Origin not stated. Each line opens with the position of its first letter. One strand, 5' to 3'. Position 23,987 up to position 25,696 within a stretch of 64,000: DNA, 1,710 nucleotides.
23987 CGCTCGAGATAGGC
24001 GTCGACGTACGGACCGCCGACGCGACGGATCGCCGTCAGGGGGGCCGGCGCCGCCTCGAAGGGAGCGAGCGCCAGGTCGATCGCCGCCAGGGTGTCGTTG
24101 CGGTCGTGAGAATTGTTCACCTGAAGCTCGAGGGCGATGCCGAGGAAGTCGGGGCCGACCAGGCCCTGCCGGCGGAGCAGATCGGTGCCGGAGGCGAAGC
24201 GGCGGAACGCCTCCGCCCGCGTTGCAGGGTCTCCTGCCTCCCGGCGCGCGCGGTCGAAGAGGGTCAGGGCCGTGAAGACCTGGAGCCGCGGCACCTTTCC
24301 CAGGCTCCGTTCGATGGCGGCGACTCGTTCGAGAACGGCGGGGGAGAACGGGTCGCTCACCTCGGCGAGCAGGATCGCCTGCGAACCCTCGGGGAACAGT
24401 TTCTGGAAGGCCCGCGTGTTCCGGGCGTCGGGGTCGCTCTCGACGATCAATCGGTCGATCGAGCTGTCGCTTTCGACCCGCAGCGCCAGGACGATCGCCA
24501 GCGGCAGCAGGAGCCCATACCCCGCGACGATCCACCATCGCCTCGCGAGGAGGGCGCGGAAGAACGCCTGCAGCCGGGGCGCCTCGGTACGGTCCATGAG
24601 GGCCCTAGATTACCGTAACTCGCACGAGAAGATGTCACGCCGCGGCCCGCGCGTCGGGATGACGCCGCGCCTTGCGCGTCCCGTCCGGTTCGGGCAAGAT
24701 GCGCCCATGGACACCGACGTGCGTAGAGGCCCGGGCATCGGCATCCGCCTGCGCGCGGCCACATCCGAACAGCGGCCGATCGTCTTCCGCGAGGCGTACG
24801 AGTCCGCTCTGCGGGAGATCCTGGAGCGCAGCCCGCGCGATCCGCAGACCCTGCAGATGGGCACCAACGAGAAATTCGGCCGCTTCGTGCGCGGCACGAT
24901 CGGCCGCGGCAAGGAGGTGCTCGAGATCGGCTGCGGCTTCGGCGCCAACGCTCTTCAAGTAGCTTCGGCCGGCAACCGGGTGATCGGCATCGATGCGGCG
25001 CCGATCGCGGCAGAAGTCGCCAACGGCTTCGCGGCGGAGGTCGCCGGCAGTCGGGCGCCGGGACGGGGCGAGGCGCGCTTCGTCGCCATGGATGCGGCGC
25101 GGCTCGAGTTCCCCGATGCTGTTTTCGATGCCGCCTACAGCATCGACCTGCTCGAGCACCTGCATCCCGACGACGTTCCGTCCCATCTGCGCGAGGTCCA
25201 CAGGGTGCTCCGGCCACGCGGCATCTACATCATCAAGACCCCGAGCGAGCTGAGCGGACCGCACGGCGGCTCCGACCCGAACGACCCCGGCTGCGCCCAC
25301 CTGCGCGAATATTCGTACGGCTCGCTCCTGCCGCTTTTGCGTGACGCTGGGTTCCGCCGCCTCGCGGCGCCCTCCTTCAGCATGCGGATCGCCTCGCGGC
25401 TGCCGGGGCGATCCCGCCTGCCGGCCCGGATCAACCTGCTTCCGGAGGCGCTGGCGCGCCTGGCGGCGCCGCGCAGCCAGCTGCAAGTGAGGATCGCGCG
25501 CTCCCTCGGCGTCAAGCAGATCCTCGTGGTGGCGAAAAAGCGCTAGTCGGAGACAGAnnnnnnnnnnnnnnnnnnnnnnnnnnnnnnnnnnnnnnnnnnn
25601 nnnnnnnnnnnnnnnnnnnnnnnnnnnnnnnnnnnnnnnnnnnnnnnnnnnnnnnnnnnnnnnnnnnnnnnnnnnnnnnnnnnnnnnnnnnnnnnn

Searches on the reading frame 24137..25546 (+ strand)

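Call 53: search_protein_families(library=pfam, proteins=[window:24137-25546:+], max_evalue=0.01)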
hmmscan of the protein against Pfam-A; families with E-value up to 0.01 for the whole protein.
window:24137-25546:+ (469 aa): 8 families
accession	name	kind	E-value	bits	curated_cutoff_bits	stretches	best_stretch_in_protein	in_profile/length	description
PF08241.18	Methyltransf_11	-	1e-19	71.4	21.2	1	262-366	1-95/95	Methyltransferase domain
PF13649.12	Methyltransf_25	-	3.9e-19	69.6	27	1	261-362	1-97/97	Methyltransferase domain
PF13489.12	Methyltransf_23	-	5e-13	49.5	27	1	253-407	18-160/164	Methyltransferase domain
PF08242.18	Methyltransf_12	-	1e-10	42.6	30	1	262-363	1-97/98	Methyltransferase domain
PF13847.12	Methyltransf_31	-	1.9e-10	41.1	27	1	257-370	3-113/145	Methyltransferase domain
PF02353.26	CMAS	-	1.9e-06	27.8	27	1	254-368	59-166/273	Mycolic acid cyclopropane synthetase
PF01209.24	Ubie_methyltran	-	0.0013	18.6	20.1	1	257-366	47-151/233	ubiE/COQ5 methyltransferase family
PF03141.22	Methyltransf_29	-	0.0016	17.6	23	1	260-369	120-220/506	Putative S-adenosyl-L-methionine-dependent methyltransferase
